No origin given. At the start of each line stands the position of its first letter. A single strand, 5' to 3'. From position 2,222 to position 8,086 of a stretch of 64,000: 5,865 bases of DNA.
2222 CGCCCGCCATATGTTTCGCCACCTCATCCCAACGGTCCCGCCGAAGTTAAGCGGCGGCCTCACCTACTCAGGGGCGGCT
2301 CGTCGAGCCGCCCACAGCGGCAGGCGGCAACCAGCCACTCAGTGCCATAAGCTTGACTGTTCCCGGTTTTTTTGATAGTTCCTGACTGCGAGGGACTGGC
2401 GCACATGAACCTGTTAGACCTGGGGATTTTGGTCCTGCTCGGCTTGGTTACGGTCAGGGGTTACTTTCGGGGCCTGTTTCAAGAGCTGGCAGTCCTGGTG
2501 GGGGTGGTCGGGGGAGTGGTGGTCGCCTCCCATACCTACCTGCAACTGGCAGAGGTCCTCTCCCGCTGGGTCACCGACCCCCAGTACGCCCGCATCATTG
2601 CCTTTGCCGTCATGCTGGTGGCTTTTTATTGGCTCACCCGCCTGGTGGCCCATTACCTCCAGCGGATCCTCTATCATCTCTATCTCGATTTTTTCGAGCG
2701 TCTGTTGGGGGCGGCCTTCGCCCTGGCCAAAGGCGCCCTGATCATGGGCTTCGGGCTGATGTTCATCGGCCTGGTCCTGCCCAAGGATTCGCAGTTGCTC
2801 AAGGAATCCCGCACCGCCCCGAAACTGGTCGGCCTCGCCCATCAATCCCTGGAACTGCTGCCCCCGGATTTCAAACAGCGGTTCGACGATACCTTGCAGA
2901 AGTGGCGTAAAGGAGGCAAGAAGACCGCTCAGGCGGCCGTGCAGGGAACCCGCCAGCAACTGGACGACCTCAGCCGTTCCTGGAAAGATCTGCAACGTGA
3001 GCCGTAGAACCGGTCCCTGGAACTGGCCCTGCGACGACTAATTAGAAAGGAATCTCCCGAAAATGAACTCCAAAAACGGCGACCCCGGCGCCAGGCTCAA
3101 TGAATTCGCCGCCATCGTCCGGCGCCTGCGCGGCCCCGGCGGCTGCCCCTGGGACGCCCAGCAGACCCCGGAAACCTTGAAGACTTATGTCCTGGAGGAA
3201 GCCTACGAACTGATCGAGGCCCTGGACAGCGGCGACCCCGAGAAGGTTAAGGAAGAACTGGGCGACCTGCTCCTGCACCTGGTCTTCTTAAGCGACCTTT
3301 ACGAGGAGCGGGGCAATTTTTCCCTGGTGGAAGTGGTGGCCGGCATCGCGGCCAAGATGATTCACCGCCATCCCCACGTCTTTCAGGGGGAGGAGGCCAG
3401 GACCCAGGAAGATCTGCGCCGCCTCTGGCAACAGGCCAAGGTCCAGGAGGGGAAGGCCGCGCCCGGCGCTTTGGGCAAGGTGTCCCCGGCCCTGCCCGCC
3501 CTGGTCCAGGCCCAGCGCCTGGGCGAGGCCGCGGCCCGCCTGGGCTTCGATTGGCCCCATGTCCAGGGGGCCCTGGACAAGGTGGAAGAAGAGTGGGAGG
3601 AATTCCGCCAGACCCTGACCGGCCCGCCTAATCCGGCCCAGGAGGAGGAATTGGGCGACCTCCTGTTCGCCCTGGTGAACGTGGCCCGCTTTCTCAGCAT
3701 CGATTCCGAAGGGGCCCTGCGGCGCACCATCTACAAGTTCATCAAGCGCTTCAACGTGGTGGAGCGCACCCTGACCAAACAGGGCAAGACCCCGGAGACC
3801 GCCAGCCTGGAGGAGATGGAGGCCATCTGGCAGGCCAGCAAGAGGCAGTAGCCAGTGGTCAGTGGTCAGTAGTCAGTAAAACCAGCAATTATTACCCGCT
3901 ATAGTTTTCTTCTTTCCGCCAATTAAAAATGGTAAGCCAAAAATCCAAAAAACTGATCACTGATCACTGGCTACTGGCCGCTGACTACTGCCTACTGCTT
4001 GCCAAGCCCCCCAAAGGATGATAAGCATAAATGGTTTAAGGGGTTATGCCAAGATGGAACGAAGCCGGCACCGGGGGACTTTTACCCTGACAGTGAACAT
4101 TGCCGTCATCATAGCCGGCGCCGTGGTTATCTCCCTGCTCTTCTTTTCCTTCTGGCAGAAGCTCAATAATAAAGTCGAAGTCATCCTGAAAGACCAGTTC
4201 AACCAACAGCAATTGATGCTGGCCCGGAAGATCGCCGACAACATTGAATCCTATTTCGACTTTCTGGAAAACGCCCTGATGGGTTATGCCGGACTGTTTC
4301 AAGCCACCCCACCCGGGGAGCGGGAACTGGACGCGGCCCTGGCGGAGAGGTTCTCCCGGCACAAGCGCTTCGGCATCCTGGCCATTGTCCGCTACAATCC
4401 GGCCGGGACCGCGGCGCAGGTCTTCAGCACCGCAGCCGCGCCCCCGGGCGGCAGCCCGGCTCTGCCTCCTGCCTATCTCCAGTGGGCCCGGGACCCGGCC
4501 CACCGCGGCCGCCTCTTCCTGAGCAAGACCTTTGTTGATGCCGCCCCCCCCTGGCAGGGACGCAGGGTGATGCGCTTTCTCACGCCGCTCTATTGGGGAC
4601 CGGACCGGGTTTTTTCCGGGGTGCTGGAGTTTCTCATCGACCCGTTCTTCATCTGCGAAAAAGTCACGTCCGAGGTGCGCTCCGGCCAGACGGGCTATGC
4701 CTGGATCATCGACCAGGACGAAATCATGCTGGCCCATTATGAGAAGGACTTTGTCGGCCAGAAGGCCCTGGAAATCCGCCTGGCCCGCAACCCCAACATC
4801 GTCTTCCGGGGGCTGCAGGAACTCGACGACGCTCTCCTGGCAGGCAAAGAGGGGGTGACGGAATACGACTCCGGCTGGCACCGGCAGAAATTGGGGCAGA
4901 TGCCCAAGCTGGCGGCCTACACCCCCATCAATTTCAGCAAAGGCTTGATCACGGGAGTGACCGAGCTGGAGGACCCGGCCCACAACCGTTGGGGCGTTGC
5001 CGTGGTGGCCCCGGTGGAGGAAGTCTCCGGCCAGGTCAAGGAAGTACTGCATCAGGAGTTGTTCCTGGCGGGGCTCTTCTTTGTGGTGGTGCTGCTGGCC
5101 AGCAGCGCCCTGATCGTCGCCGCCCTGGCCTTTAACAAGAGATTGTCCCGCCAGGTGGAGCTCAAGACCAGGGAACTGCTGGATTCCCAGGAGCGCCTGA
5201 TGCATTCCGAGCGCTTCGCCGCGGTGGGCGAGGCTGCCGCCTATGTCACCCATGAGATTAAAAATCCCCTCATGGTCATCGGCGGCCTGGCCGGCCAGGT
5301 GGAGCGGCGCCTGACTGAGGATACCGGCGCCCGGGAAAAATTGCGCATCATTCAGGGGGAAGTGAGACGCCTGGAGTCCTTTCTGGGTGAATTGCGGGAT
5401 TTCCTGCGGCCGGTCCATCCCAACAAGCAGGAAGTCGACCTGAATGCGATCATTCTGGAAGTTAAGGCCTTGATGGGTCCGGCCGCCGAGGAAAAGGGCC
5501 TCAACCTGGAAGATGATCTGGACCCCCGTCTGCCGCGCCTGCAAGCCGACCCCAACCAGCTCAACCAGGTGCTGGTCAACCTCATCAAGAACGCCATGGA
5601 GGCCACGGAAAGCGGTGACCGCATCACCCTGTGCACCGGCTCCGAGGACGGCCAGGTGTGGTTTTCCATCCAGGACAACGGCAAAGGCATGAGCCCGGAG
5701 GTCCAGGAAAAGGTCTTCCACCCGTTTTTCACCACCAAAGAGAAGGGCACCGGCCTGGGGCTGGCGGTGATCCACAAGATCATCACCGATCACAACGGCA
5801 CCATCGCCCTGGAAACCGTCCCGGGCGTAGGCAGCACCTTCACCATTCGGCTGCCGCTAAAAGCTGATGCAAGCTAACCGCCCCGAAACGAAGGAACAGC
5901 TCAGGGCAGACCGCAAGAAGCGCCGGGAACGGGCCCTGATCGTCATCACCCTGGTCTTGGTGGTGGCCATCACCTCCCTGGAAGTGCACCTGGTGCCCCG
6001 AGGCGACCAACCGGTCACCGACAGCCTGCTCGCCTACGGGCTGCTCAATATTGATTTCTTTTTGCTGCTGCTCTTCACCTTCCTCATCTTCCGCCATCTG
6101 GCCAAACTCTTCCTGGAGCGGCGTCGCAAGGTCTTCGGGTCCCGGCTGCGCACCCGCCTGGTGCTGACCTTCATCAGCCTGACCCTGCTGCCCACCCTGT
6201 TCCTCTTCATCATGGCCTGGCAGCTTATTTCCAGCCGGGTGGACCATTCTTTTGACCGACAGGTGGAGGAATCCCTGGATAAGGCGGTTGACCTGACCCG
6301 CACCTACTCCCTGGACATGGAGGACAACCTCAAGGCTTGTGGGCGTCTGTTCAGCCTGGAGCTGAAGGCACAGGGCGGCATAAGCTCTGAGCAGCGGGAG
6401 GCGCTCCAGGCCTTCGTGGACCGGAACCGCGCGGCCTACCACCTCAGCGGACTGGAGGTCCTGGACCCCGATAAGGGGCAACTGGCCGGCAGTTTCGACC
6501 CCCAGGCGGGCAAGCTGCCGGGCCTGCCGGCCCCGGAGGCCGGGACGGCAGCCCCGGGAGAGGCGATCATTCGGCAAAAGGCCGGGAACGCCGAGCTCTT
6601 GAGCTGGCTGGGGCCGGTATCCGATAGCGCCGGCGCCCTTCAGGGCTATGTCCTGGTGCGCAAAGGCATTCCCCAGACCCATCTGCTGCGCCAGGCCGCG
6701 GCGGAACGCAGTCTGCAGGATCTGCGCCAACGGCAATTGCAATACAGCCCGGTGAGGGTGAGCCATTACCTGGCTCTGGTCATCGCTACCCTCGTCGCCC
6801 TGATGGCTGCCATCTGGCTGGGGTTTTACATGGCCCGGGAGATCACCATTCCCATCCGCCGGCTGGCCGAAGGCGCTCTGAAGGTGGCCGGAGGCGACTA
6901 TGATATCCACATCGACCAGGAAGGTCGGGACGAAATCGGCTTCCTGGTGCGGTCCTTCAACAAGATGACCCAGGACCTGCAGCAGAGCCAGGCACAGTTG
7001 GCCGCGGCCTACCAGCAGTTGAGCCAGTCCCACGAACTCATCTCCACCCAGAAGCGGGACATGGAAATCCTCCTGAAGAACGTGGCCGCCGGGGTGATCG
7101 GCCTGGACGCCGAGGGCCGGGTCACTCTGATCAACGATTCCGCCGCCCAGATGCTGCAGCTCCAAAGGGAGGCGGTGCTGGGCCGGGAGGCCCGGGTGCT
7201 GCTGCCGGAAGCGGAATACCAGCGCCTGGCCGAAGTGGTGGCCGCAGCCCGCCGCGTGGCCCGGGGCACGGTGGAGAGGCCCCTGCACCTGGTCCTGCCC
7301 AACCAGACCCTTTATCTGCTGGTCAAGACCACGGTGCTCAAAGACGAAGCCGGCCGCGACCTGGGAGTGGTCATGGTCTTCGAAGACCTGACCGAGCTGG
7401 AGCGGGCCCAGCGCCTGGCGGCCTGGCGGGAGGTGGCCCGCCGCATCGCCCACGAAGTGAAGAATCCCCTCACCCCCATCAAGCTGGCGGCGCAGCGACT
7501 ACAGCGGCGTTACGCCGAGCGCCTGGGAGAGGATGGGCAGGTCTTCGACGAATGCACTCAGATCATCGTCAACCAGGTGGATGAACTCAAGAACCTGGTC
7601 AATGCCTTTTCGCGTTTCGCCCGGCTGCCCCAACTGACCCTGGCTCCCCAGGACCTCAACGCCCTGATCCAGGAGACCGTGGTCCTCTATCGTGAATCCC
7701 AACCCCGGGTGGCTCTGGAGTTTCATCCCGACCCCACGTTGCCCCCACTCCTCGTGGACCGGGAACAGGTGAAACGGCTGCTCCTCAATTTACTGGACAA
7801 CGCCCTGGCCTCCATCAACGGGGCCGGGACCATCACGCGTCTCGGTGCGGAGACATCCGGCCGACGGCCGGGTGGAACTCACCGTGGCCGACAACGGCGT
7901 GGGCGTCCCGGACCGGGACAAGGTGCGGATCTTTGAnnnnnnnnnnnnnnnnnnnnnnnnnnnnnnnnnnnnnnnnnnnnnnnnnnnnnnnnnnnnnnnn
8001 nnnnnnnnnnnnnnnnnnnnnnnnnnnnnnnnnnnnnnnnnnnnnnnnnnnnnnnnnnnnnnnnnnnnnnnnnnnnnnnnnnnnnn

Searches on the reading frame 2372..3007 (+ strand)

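Call 43: search_protein_families(library=pfam, max_evalue=0.00001, proteins=[window:2372-3007:+])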
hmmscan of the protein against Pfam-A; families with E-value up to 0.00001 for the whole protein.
window:2372-3007:+ (211 aa): 1 family
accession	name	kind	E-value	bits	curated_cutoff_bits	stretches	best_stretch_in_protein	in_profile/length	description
PF02674.22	Colicin_V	-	4.3e-28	98.6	29.3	1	15-154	1-141/144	Colicin V production protein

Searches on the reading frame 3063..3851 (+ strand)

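Call 43: search_protein_families(library=pfam, max_evalue=0.00001, proteins=[window:3063-3851:+])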
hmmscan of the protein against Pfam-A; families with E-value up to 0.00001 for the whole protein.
window:3063-3851:+ (262 aa): 2 families
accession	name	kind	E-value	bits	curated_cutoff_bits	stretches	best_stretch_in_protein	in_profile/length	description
PF03819.22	MazG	-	3.2e-34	117.5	22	1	34-107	1-74/74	MazG nucleotide pyrophosphohydrolase domain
PF01503.22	PRA-PH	-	4.4e-08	33.9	21.3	0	38-74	29-65/86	Phosphoribosyl-ATP pyrophosphohydrolase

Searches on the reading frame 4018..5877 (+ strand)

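Call 43: search_protein_families(library=pfam, max_evalue=0.00001, proteins=[window:4018-5877:+])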
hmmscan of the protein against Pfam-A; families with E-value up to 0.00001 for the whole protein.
window:4018-5877:+ (619 aa): 3 families
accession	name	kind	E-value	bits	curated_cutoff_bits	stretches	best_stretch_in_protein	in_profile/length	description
PF02518.31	HATPase_c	-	2.7e-27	95.8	26.4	1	511-615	2-110/111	Histidine kinase-, DNA gyrase B-, and HSP90-like ATPase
PF00512.31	HisKA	-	5.8e-09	36.3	26.9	1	404-464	3-62/66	His Kinase A (phospho-acceptor) domain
PF02743.24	dCache_1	-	5.7e-08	33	45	1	57-241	3-183/240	Cache domain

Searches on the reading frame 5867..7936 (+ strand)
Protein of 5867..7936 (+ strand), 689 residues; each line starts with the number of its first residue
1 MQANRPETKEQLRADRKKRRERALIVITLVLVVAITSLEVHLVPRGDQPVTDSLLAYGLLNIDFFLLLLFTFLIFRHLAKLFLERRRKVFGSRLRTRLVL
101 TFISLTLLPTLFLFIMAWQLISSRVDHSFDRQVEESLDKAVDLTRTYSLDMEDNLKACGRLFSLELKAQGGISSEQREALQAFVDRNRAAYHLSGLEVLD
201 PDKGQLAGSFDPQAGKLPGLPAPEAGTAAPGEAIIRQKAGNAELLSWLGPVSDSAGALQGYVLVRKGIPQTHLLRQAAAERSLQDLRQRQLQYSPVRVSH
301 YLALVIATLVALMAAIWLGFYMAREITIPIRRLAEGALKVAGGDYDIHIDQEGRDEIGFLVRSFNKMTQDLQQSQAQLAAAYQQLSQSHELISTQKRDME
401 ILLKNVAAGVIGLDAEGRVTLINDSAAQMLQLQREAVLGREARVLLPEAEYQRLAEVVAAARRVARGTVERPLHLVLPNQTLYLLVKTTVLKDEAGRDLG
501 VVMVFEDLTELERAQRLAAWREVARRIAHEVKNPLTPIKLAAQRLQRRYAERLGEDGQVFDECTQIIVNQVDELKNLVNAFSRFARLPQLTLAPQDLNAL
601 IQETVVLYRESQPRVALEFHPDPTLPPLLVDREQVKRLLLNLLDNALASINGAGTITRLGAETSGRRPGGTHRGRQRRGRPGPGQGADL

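Call 43: search_protein_families(library=pfam, max_evalue=0.00001, proteins=[window:5867-7936:+])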
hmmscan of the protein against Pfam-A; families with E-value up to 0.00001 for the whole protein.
window:5867-7936:+ (689 aa): 6 families
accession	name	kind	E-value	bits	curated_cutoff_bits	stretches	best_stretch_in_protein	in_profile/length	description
PF00672.30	HAMP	-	1.8e-15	57.4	25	1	322-373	2-53/53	HAMP domain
PF00989.32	PAS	-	4.8e-12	46.3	22.6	1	398-507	2-112/113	PAS fold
PF08448.16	PAS_4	-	6.3e-12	46.1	23.1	1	405-513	3-110/110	PAS fold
PF00512.31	HisKA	-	3.3e-10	40.3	26.9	1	520-587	2-63/66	His Kinase A (phospho-acceptor) domain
PF13426.13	PAS_9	-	2.7e-09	37.7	27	1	410-510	4-103/103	PAS domain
PF13596.12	PAS_10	-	6.6e-06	27.2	22.1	0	399-509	1-106/106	PAS domain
